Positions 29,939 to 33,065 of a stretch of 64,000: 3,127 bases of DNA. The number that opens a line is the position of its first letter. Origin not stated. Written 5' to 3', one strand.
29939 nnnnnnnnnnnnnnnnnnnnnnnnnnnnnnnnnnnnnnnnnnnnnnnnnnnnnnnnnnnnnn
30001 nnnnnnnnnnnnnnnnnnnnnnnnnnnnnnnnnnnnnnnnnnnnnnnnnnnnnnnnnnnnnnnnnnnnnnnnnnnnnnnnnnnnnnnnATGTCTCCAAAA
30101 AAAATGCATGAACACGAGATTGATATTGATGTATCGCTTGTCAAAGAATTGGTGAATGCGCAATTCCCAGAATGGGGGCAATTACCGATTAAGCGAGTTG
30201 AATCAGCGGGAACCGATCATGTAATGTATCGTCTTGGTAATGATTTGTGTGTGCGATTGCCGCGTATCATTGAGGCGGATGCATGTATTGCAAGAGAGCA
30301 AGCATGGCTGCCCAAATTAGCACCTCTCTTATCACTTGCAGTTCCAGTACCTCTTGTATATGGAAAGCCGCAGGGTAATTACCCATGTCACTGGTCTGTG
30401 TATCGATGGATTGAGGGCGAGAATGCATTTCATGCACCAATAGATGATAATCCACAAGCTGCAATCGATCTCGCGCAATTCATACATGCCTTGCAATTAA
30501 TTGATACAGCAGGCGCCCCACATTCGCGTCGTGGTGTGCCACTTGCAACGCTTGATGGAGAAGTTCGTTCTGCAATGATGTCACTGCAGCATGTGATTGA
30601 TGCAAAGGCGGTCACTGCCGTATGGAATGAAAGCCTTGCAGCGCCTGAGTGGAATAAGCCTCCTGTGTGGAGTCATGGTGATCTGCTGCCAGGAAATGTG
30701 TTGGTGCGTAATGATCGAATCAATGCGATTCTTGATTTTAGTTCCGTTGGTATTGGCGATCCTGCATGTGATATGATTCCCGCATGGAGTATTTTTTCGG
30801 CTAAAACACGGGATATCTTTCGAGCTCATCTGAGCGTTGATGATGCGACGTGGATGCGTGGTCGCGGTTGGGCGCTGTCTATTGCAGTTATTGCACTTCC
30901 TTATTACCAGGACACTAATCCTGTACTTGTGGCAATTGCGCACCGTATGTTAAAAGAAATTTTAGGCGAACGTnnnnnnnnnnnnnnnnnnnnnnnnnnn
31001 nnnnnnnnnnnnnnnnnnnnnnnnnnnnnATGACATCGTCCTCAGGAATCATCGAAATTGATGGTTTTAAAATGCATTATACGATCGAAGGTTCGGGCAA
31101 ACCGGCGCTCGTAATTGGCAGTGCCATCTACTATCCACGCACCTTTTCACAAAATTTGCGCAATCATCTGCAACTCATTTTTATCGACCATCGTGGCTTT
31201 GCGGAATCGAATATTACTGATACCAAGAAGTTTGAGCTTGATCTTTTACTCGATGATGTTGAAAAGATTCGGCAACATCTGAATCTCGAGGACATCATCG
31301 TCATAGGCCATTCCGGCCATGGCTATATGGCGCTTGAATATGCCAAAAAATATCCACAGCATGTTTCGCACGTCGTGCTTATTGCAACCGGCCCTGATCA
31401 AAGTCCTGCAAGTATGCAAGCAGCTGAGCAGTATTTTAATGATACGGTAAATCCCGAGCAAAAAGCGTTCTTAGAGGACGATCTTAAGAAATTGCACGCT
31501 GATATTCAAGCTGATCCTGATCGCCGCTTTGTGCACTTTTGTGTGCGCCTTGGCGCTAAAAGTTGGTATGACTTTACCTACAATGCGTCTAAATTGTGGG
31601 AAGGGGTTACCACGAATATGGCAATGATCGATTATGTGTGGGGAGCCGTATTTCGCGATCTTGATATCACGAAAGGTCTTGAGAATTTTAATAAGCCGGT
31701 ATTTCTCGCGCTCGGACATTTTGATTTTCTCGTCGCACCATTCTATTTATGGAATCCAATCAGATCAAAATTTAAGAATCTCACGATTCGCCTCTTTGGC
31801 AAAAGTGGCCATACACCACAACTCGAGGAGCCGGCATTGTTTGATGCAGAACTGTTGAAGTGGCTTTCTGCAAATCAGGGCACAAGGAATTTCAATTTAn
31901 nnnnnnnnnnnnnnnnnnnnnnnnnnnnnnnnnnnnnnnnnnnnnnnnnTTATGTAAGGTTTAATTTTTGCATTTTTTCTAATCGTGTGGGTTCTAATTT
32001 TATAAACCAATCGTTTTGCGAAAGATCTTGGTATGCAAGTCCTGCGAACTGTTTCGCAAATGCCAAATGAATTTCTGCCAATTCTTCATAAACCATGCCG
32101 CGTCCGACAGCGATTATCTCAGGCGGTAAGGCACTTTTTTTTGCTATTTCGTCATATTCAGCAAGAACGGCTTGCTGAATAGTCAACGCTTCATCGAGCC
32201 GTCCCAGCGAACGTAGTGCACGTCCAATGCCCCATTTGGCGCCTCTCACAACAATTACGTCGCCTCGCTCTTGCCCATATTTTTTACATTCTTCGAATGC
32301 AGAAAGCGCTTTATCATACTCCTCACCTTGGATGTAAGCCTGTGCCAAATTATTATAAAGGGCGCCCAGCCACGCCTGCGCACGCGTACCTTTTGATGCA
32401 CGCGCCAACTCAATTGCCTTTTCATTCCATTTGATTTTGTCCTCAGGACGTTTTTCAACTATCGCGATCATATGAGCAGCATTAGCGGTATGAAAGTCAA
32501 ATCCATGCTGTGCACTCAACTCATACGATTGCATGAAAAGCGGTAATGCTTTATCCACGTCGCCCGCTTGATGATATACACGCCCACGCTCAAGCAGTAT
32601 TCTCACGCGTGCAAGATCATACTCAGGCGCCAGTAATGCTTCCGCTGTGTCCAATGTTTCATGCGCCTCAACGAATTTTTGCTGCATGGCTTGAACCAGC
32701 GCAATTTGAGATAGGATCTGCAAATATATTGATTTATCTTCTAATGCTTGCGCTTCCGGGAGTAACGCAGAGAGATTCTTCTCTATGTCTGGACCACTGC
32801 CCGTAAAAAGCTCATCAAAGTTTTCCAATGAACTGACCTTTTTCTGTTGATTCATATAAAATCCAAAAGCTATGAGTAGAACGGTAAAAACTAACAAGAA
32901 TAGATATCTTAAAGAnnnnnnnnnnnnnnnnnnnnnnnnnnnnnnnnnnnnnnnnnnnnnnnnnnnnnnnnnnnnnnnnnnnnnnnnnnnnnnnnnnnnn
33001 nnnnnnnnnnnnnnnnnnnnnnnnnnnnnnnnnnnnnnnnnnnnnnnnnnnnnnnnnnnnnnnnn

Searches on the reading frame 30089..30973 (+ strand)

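Call 25: search_protein_families(library=ncbifam, proteins=[window:30089-30973:+], max_evalue=1e-10)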
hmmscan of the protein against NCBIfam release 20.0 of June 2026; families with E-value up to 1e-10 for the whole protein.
window:30089-30973:+ (295 aa): 0 families

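Call 44: search_protein_families(library=pfam, proteins=[window:30089-30973:+], max_evalue=0.001)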
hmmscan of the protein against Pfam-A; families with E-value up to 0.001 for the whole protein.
window:30089-30973:+ (295 aa): 1 family
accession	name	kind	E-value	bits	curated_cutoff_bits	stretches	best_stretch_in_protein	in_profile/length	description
PF01636.29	APH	-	4.7e-33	115.4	23.2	1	40-259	7-237/239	Phosphotransferase enzyme family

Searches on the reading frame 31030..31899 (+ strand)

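Call 25: search_protein_families(library=ncbifam, proteins=[window:31030-31899:+], max_evalue=1e-10)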
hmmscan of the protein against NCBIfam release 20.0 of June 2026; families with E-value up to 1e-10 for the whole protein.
window:31030-31899:+ (290 aa): 5 families
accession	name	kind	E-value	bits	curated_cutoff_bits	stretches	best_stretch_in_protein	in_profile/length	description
TIGR01250.1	pro_imino_pep_2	subfamily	4.2e-17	62.6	167.65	1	6-279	5-287/288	proline iminopeptidase-family hydrolase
NF045948.1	ProImpepThrmp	equivalog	6.5e-15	55.3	500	1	5-279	4-287/291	proline iminopeptidase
TIGR02427.1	protocat_pcaD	equivalog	3.1e-14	52.9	255.85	0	15-121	2-113/251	3-oxoadipate enol-lactonase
TIGR03611.1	RutD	equivalog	3.8e-14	52.7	238.5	0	30-127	24-120/258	pyrimidine utilization protein D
NF045945.1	ProImpepLactob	equivalog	1.7e-12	47.5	400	1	30-281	38-292/293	proline iminopeptidase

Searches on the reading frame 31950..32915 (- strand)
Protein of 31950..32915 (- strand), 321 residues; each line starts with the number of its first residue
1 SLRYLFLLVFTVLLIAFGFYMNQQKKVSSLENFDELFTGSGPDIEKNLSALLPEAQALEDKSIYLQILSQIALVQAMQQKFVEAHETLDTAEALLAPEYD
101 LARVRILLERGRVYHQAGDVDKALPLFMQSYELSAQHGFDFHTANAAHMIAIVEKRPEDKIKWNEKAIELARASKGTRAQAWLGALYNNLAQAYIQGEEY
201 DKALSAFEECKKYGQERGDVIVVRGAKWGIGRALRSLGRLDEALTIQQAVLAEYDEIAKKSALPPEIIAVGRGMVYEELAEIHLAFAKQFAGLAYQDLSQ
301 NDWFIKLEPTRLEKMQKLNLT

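Call 79: search_protein_families(library=pfam, proteins=[window:31950-32915:-], max_evalue=0.001)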
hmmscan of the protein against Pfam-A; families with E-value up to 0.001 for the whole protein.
window:31950-32915:- (321 aa): 13 families
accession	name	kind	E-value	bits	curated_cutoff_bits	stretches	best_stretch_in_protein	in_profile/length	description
PF13424.12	TPR_12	-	3.5e-16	59.6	30.1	2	105-156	4-57/77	Tetratricopeptide repeat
PF13181.12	TPR_8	-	1.4e-10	40.9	25.7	0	186-212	3-29/34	Tetratricopeptide repeat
PF07719.23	TPR_2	-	2.4e-10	40.2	27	0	186-212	3-29/34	Tetratricopeptide repeat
PF00515.34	TPR_1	-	9.4e-10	38.3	27.8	0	186-210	3-27/34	Tetratricopeptide repeat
PF13374.12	TPR_10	-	1.2e-07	31.9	27.5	0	230-252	8-30/42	Tetratricopeptide repeat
PF17874.7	TPR_MalT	-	7.3e-07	29.2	45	1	72-224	8-162/336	MalT-like TPR region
PF13432.12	TPR_16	-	2.3e-06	28.4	32.7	0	189-254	2-61/65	Tetratricopeptide repeat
PF13176.12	TPR_7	-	6.3e-06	26.3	27.9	0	187-209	2-24/36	Tetratricopeptide repeat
PF13428.12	TPR_14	-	7.2e-06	26.6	23.5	0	186-215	3-33/44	Tetratricopeptide repeat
PF13174.12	TPR_6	-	2.8e-05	24.9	26.3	0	190-212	6-28/33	Tetratricopeptide repeat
PF07721.20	TPR_4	-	4.4e-05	24.1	27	0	105-126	2-23/26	Tetratricopeptide repeat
PF01535.26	PPR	-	0.00032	21.2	25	0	187-214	3-30/31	PPR repeat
PF14559.12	TPR_19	-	0.00033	21.4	25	0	185-208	26-49/68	Tetratricopeptide repeat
